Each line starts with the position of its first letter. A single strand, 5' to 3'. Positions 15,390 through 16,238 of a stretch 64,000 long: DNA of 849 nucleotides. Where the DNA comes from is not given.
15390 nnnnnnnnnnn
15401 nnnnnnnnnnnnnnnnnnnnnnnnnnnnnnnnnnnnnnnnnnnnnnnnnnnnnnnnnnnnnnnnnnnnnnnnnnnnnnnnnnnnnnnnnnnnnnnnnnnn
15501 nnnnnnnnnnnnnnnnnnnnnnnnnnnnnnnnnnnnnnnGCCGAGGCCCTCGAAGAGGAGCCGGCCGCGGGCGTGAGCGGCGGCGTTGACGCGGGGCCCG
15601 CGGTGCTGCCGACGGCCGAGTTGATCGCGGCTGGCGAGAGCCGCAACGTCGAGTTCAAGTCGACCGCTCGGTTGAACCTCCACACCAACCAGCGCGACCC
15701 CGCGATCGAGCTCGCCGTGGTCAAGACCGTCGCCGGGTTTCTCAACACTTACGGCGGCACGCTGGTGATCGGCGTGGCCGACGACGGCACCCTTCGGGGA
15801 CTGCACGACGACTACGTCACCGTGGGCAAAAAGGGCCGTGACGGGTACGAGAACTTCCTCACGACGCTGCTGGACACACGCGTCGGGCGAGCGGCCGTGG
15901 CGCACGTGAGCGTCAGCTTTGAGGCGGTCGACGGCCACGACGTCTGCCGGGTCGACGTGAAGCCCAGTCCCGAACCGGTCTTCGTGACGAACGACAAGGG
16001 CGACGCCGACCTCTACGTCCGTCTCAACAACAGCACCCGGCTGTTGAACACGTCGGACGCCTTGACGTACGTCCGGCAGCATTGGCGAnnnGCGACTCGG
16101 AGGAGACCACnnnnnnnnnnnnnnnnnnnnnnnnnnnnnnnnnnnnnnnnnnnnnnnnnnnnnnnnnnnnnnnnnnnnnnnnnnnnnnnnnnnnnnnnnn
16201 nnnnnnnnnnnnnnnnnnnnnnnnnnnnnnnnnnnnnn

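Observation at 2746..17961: Complete type-1-order BREX operon with a leading brxE-like gene and a trailing GmrSD nuclease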

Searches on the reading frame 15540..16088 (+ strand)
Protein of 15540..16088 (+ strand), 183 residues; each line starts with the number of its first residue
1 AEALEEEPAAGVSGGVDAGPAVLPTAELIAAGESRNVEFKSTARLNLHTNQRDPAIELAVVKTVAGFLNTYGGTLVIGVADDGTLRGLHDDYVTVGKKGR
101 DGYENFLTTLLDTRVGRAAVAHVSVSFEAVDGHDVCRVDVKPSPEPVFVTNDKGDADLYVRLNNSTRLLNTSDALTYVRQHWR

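Call 31: search_solved_structures(query=window:15540-16088:+, max_evalue=1, show_alignments=3)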
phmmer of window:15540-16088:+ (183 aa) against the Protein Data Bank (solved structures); distinct sequences matched with E-value up to 1: 1.
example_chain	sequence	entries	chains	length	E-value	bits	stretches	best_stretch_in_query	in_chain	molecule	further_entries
7q58_A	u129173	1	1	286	0.56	13.2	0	18-82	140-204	SAKe6BR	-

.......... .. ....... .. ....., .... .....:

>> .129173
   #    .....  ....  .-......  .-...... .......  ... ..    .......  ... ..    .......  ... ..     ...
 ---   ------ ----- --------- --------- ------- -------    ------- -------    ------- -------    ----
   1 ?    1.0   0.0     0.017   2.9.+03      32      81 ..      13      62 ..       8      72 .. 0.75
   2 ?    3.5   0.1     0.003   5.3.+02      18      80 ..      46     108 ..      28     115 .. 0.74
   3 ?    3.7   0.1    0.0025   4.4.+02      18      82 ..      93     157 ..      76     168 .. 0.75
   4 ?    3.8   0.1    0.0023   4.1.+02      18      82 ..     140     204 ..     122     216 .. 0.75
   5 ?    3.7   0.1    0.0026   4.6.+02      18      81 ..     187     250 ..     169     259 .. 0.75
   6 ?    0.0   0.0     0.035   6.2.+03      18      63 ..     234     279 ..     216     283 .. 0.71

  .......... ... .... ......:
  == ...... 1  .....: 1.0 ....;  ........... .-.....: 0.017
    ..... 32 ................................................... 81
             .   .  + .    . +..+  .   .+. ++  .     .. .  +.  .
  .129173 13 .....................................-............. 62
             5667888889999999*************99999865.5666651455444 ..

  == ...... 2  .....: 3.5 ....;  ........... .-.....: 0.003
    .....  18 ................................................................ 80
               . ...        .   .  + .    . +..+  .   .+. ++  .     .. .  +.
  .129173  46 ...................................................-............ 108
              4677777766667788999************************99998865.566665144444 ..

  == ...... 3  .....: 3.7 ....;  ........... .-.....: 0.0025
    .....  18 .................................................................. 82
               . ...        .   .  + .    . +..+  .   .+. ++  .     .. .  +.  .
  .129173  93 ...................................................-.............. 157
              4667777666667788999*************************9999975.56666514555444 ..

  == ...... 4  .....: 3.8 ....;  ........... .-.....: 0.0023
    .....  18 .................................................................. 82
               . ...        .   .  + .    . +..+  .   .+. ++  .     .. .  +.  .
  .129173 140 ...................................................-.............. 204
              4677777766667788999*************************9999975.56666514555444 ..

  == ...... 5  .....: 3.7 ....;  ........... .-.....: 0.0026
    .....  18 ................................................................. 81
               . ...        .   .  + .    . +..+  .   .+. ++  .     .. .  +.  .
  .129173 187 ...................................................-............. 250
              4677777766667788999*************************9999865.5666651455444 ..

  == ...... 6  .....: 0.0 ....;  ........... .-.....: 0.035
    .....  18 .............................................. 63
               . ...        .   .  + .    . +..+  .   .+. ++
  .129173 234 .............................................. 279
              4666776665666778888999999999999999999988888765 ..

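Call 33: search_solved_structures(query=A4, max_evalue=1, show_alignments=4)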
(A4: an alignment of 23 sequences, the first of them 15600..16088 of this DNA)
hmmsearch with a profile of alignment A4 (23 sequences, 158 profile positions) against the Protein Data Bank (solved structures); distinct sequences matched with E-value up to 1: 16.
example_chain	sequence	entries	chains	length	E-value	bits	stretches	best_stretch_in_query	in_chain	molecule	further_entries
9nyy_A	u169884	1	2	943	4.1e-07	32.9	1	5-65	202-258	Protein SLFN14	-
7fex_A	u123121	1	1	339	1.2e-06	31.4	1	3-67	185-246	SLFN11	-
9jr9_A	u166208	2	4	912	3.8e-06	29.8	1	5-65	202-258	Protein SLFN14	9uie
9jn9_A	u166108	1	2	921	1.5e-05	27.8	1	23-65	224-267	Protein SLFN14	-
5yd0_A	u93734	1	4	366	7e-05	25.7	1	8-67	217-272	Schlafen 8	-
7cux_A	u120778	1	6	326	0.00039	23.2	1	29-68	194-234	Schlafen family member 5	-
7zel_A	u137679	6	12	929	0.00044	23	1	3-65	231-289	Schlafen family member 11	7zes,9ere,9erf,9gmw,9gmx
9erd_A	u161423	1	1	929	0.00044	23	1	3-65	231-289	Schlafen family member 11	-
7q3z_B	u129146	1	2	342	0.00046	23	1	29-68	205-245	Schlafen family member 5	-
6rr9_A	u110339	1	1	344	0.00047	23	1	29-68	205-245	Schlafen family member 5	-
7lrc_A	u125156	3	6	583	0.0018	21.1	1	7-72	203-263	Schlafen family member 12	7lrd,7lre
7eg0_B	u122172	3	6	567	0.0024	20.7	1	7-72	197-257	Schlafen family member 12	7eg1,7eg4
7zep_A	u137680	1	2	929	0.0039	20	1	6-65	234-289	Schlafen family member 11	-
9ylu_A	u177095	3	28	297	0.01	18.6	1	36-114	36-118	CbCash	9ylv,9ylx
7ppj_A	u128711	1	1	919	0.011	18.6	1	29-68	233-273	Schlafen family member 5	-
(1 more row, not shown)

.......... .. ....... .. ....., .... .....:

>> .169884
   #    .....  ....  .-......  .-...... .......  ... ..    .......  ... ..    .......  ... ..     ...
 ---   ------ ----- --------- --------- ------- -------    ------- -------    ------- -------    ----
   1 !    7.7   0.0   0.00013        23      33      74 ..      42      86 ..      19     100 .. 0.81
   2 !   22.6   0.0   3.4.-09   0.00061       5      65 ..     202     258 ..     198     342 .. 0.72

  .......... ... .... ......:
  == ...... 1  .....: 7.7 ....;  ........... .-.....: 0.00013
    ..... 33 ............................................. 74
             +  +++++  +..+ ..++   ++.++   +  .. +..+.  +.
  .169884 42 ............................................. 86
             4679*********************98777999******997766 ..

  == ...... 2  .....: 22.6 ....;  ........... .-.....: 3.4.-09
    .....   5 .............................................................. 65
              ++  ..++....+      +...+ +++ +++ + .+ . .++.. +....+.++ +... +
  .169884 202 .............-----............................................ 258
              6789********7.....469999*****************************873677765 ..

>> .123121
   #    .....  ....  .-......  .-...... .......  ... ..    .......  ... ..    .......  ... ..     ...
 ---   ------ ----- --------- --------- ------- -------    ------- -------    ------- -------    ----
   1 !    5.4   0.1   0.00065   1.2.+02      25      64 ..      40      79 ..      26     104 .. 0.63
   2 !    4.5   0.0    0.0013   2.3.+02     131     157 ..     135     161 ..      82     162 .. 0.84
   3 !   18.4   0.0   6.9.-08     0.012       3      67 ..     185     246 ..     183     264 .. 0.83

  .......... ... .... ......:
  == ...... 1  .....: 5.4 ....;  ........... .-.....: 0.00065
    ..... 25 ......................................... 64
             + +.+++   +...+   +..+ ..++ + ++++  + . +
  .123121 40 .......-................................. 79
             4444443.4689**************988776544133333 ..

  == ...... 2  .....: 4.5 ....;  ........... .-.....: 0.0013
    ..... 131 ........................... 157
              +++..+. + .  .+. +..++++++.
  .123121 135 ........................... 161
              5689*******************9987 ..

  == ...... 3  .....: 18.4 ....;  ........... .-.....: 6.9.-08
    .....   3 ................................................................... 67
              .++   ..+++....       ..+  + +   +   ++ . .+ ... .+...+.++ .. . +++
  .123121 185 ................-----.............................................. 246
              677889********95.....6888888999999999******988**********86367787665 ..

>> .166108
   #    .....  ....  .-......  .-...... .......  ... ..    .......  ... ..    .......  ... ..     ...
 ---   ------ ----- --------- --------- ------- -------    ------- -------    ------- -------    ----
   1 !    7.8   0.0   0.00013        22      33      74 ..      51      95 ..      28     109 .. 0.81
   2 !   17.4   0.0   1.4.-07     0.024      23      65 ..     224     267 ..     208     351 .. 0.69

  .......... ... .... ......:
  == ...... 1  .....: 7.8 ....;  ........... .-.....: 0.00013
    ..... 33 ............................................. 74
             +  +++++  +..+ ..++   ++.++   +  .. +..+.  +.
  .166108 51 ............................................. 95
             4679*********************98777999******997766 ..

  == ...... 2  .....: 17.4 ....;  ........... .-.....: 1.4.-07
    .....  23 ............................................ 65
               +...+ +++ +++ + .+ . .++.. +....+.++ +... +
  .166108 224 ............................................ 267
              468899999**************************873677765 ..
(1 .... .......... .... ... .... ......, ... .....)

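Call 62: search_dna_similar(query=window:15600-16088:+, collection=plasmids, mode=protein, max_evalue=0.00001, max_rows=20)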
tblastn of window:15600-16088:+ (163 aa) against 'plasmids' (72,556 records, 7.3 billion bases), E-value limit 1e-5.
Records with a match: 14; places in all: 15; records where one place covers at least 80% of the query: 10.
Best place of each record, by identity: <60% 14.
By first word of the organism name: Pontibacter 2; Leptolyngbya 2; Actinomyces 1; Nostoc 1; halophilic 1; Sinorhizobium 1; Methylomonas 1; Sphingorhabdus 1; Haloquadratum 1; Pseudoalteromonas 1; and 2 more.
By predicted mobility (MOB-suite, as given by PLSDB): non-mobilizable 10; conjugative 2; mobilizable 2.
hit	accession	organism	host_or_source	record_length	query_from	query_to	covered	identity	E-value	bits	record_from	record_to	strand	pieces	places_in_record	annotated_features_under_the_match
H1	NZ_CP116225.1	Actinomyces oris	Homo sapiens,Cell culture,oral cavity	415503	2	162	99%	47.3%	5e-35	135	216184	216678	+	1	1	ATP-binding protein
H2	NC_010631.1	Nostoc punctiforme PCC 73102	-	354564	7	162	96%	43.0%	4e-26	110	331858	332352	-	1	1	RNA-binding domain-containing protein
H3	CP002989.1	halophilic archaeon DL31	-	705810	5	162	97%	39.4%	8e-19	89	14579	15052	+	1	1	Protein of unknown function DUF2081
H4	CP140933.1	Sinorhizobium meliloti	Medicago lupulina,whole organism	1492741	1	162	99%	37.1%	5e-24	103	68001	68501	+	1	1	DUF262 domain-containing protein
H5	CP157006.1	Methylomonas sp. AM2-LC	-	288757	8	162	95%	37.8%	7e-28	115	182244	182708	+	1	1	record has no annotation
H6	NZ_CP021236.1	Pontibacter actiniarum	Whole organism,unidentified actinians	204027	7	159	94%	37.9%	7e-28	115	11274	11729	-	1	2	ATP-binding protein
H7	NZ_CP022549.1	Sphingorhabdus sp. YGSMI21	cell culture,West sea sediment in South ...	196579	8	154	90%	38.1%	2e-25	108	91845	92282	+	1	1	ATP-binding protein | hypothetical protein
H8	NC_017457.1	Haloquadratum walsbyi C23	-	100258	7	162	96%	34.8%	2e-19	91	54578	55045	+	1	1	DUF262 domain-containing protein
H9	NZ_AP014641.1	Leptolyngbya boryana IAM M-101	-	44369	39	163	77%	39.9%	8e-21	95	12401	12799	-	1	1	ATP-binding protein (x2) | phospholipase D-like domain-containing protein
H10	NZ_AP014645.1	Leptolyngbya boryana dg5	-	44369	39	163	77%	39.9%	8e-21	95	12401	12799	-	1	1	ATP-binding protein (x2) | phospholipase D-like domain-containing protein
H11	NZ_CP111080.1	Pontibacter kalidii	whole organism,rhizosphere soil of ...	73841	38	160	75%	38.2%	8e-21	95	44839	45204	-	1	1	ATP-binding protein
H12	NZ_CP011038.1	Pseudoalteromonas nigrifaciens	mussels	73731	8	163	96%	28.6%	7e-12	69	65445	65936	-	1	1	N-6 DNA methylase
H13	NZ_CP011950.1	Haloferax gibbonsii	whole genome,saline saltern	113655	13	157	89%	27.0%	2e-6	53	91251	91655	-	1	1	ATP-binding protein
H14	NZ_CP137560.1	Segatella hominis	Homo sapiens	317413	40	161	75%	28.8%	2e-6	53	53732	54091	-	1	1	ATP-binding protein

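Call 64: get_annotated_region(hit=H1, flank=16000)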
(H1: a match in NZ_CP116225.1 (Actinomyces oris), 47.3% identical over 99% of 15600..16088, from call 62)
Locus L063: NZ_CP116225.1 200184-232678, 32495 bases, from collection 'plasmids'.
description: Actinomyces oris strain WVU627 plasmid unnamed1, complete sequence
organism: Actinomyces oris (NCBI taxid 544580)
taxonomy: Bacteria; Actinomycetota; Actinomycetes; Actinomycetales; Actinomycetaceae; Actinomyces; Actinomyces oris
host: -; source: Homo sapiens,Cell culture,oral cavity; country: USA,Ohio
typing (MOB-suite, as given by PLSDB): non-mobilizable
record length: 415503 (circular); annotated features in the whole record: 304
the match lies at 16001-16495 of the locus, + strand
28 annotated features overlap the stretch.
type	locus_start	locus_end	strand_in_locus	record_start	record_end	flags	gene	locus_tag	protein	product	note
CDS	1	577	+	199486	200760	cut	-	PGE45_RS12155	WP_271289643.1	SGNH/GDSL hydrolase family protein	-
CDS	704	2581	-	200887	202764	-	-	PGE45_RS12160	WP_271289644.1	alpha/beta hydrolase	-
CDS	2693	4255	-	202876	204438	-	-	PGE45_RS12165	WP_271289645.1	MFS transporter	-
CDS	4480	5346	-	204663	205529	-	-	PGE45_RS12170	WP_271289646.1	inositol monophosphatase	-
CDS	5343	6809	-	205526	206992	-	-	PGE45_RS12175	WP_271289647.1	amino acid permease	GO:0055085 - transmembrane transport [Evidence IEA]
CDS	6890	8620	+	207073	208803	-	-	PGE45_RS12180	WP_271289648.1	DUF2079 domain-containing protein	-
CDS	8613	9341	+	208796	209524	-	-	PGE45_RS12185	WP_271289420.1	CrcB family protein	-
CDS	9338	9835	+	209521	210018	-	-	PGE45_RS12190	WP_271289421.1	CrcB family protein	-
CDS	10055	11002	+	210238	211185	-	-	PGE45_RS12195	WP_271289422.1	thioredoxin domain-containing protein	-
CDS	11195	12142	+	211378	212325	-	-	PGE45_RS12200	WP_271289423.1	ROK family glucokinase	GO:0006096 - glycolytic process [Evidence IEA]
CDS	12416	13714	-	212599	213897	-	-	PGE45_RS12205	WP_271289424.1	AI-2E family transporter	GO:1905887 - autoinducer AI-2 transmembrane transport [Evidence IEA]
CDS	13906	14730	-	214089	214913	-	-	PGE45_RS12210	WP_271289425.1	alpha/beta hydrolase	-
CDS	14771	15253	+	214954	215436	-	-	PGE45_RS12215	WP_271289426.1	S-ribosylhomocysteine lyase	GO:0009372 - quorum sensing [Evidence IEA]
CDS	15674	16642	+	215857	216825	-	-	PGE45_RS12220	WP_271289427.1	ATP-binding protein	-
CDS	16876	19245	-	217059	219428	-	-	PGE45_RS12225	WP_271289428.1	MMPL family transporter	-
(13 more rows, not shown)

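Call 67: predict_structure(alignment_id=A5)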
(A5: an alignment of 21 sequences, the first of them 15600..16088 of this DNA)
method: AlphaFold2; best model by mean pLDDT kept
length: 163 residues; sequences in the alignment: 21
mean_pLDDT: 92.4   pTM: 0.88
mean pLDDT of the five models: 92.4, 92.3, 89.2, 88.4, 84.3
residues with pLDDT >= 90: 124; 70-90: 37; 50-70: 2; < 50: 0
segments of 3 or more residues with pLDDT < 50: none
pLDDT, mean of each block of 10 residues (from residue 1): 86 94 90 92 97 96 92 90 96 95 96 96 95 90 90 89 79
secondary structure, 60 per line:
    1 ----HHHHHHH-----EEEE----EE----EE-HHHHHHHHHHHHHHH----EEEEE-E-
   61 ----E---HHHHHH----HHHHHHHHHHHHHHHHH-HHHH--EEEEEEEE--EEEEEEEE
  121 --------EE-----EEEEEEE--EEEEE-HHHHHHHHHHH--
elements in order: H5-11 E17-20 H34-48 E53-57 H69-74 H79-95 H97-100 E103-110 E113-120 E136-142 E145-149 H151-161

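Call 71: fold_search(model_id=the predicted structure, library=pdb)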
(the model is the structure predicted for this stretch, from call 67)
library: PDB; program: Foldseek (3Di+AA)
matches with E <= 10: 643; with E <= 0.001: 14
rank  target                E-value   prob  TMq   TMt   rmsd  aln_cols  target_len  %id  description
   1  3lmm_B                6.0e-07  1.00  0.58  0.19   4.4       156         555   22  Crystal Structure of the DIP2311 protein from Corynebacterium diphtheriae, Northeast Structural Genomics Consortium Ta (released 2010-02-16)
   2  3lmm_A                7.2e-07  1.00  0.60  0.22   4.2       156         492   24  Crystal Structure of the DIP2311 protein from Corynebacterium diphtheriae, Northeast Structural Genomics Consortium Ta (released 2010-02-16)
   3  3lmm_D                1.4e-06  1.00  0.58  0.19   4.4       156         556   22  Crystal Structure of the DIP2311 protein from Corynebacterium diphtheriae, Northeast Structural Genomics Consortium Ta (released 2010-02-16)
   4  3lmm_C                1.8e-06  1.00  0.56  0.22   4.7       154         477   20  Crystal Structure of the DIP2311 protein from Corynebacterium diphtheriae, Northeast Structural Genomics Consortium Ta (released 2010-02-16)
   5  5yd0_C                7.2e-05  1.00  0.43  0.24   9.5       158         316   18  Crystal structure of Schlafen 13 (SLFN13) N'-domain (released 2018-03-28)
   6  7ksp_B                9.2e-05  1.00  0.62  0.50   4.2       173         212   16  Crystal structure of hSAMD9_DBD with DNA (released 2022-01-05)
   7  9o0d_C                1.8e-04  1.00  0.59  0.46   5.1       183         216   12  crystal structure of rSAMD9 tRNase domain (released 2025-07-02)
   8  5yd0_A                3.7e-04  1.00  0.46  0.25   9.6       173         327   17  Crystal structure of Schlafen 13 (SLFN13) N'-domain (released 2018-03-28)
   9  5yd0_D                4.2e-04  1.00  0.49  0.27   9.6       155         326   18  Crystal structure of Schlafen 13 (SLFN13) N'-domain (released 2018-03-28)
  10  7q3z_B                4.2e-04  1.00  0.42  0.25  10.1       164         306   17  DNA/RNA binding protein (released 2022-01-26)
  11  7q3z_A                4.7e-04  1.00  0.44  0.26   9.2       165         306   18  DNA/RNA binding protein (released 2022-01-26)
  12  7fex                  6.0e-04  0.99  0.39  0.23  10.0       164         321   17  Crystal structure of Sus scrofa Schlafen11 N-terminal domain (2.69 A) (released 2023-06-07)
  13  9nyy_A                7.3e-04  1.00  0.50  0.12   9.3       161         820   21  Nucleic acid bound human SLFN14, State 1 (released 2025-07-09)
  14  6rr9                  9.8e-04  1.00  0.45  0.26   9.2       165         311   18  DNA/RNA binding protein (released 2020-07-08)
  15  9uie_B                1.3e-03  1.00  0.47  0.11   9.6       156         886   20  Electronic microscopy structure of human schlafen14-E211A dimer in complex with dsRNA (released 2025-08-06)
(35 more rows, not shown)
